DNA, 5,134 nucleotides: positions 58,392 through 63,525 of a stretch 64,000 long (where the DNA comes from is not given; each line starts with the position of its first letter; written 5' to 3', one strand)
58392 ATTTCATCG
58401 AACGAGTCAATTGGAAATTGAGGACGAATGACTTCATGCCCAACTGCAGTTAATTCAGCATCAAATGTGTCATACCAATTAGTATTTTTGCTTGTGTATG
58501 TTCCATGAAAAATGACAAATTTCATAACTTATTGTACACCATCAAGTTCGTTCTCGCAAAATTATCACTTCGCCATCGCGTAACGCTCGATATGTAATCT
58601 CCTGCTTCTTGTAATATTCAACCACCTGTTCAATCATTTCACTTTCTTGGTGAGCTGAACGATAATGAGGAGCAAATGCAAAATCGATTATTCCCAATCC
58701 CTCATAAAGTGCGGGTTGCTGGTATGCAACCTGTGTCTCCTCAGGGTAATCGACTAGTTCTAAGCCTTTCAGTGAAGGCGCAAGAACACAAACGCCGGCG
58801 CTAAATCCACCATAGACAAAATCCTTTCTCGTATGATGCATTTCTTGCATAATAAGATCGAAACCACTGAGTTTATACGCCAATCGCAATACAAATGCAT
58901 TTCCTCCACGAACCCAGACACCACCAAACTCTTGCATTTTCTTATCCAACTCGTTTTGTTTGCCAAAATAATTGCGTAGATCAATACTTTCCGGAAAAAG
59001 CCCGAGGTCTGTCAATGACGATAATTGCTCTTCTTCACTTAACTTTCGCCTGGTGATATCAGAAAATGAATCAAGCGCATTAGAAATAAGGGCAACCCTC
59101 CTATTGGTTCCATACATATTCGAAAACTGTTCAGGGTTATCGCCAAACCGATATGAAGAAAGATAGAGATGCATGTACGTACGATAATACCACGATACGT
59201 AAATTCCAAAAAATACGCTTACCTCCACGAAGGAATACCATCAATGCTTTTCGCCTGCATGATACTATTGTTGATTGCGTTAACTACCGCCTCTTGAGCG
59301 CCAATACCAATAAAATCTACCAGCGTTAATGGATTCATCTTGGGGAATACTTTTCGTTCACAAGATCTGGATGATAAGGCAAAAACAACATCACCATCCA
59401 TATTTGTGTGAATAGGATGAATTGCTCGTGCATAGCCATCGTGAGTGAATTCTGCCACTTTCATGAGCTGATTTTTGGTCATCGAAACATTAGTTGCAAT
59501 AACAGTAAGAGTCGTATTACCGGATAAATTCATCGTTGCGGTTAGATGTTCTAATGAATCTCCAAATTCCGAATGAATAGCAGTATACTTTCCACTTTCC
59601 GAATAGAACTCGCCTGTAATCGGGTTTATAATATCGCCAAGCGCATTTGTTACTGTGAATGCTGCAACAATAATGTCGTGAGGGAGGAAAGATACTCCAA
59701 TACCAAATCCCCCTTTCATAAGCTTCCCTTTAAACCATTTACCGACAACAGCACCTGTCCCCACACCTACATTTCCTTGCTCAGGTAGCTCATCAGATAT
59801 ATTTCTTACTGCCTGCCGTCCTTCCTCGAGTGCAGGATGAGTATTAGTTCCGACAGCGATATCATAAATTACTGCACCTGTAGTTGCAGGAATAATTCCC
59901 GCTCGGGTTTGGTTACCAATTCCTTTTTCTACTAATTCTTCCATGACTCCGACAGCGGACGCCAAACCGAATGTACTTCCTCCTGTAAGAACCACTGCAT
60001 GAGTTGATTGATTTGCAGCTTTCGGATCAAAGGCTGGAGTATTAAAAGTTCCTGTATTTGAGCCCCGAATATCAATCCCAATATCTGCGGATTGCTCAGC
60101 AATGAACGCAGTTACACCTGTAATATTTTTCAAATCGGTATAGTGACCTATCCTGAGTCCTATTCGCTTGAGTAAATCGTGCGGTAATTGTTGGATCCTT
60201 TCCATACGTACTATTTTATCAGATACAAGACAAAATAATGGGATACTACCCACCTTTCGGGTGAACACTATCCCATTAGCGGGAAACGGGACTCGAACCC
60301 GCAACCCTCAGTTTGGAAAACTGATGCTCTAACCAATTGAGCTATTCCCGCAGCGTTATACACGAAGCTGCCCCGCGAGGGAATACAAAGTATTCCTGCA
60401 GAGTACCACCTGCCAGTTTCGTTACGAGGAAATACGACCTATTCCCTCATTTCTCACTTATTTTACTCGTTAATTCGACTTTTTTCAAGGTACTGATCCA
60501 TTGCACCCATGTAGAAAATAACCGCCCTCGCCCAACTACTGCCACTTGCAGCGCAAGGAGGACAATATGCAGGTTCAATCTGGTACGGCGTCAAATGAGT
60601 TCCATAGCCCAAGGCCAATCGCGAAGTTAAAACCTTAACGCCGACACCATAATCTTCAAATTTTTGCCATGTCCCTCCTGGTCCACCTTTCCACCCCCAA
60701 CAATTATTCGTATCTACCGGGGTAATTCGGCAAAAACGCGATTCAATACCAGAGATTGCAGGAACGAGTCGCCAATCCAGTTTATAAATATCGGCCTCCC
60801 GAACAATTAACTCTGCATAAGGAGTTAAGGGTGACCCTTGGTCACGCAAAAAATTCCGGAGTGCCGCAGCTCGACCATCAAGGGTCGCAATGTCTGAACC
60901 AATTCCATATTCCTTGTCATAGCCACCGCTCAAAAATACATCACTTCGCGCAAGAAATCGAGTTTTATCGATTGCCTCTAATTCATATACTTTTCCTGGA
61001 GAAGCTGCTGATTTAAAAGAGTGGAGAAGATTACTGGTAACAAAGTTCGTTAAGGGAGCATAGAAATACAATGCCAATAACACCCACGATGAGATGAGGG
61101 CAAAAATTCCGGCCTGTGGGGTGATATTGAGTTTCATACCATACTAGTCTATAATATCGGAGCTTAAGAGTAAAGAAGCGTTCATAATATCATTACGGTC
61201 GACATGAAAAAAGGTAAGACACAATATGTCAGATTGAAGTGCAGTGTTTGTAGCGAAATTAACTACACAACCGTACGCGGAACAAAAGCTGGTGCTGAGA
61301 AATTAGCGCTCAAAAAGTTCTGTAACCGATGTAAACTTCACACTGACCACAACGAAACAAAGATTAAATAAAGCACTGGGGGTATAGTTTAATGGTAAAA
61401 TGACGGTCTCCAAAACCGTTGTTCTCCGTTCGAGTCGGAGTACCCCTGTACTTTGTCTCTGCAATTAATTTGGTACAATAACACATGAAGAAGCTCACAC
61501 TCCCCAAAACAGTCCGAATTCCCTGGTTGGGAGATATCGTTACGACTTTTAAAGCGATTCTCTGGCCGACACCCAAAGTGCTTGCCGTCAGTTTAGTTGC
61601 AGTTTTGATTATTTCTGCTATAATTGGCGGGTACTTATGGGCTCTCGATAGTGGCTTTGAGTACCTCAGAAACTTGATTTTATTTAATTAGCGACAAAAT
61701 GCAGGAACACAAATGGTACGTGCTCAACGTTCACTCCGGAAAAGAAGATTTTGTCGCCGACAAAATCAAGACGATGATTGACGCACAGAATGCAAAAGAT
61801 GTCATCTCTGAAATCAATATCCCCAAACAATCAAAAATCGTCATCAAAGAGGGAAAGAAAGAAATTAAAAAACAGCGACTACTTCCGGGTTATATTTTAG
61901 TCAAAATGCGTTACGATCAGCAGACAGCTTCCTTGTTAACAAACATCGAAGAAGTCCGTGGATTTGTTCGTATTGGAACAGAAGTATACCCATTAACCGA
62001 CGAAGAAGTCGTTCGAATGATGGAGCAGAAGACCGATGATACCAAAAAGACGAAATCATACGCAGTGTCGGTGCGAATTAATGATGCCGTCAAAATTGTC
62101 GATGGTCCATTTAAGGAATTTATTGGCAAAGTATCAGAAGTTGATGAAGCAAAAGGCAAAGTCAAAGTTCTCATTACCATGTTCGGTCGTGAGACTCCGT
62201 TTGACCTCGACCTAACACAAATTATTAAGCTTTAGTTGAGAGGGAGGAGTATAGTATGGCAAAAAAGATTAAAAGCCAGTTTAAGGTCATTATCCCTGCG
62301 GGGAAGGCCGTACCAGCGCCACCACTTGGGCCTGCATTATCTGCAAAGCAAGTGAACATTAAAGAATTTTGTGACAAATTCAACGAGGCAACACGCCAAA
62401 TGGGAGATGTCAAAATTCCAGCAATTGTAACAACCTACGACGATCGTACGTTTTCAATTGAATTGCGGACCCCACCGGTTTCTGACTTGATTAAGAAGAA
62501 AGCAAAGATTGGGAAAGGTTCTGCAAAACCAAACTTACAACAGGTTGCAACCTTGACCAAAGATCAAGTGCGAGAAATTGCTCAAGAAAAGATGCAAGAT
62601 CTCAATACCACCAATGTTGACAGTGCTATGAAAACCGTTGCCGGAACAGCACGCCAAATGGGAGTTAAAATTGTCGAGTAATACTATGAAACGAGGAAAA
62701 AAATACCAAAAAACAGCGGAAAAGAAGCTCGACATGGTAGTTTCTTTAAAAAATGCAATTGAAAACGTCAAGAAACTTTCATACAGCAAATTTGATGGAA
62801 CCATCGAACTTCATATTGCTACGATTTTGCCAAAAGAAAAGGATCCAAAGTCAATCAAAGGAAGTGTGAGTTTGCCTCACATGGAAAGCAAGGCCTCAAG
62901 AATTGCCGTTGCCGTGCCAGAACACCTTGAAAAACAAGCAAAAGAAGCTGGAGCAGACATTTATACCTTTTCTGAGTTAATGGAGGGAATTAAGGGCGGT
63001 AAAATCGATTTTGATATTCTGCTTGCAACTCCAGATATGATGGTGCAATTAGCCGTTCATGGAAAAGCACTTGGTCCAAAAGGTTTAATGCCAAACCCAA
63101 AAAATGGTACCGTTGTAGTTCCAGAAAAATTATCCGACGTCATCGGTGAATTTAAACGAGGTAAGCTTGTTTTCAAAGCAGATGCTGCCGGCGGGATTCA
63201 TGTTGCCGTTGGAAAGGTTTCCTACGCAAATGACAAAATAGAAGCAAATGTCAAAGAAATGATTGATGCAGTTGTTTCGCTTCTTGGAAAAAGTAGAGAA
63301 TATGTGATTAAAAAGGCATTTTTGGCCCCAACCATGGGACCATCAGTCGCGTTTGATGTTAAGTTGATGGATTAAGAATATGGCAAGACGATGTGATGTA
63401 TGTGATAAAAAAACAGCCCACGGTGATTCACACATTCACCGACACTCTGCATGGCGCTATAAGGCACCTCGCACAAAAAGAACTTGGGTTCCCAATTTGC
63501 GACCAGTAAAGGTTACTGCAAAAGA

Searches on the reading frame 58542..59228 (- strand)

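Call 13: search_protein_families(library=pfam, proteins=[window:58542-59228:-])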
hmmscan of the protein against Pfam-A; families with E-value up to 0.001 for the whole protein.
window:58542-59228:- (228 aa): 1 family
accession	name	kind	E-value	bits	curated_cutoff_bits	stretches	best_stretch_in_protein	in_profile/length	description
PF03575.23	Peptidase_S51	-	4.6e-17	62.8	23.9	1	34-226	21-200/206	Peptidase family S51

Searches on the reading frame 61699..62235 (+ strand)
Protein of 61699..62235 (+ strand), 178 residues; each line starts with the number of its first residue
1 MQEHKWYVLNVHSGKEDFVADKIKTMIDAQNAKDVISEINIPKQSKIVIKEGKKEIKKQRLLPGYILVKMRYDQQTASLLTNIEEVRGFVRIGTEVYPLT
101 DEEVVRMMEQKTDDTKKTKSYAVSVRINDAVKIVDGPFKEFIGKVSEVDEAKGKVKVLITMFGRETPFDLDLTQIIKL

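Call 13: search_protein_families(library=pfam, proteins=[window:61699-62235:+])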
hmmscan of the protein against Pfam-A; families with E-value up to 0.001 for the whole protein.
window:61699-62235:+ (178 aa): 2 families
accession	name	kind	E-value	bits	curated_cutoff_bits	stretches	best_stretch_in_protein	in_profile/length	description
PF02357.24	NusG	-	1.7e-18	67.4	22.2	1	4-108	1-93/93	Transcription termination factor nusG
PF00467.35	KOW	-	8.1e-07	29.1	22.3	1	128-157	2-29/32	KOW motif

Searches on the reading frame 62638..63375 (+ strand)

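Call 13: search_protein_families(library=pfam, proteins=[window:62638-63375:+])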
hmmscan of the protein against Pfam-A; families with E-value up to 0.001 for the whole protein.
window:62638-63375:+ (245 aa): 1 family
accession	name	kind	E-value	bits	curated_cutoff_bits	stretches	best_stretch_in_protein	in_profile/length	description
PF00687.26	Ribosomal_L1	-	1.3e-41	142.8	32.2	1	44-235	1-198/198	Ribosomal protein L1p/L10e family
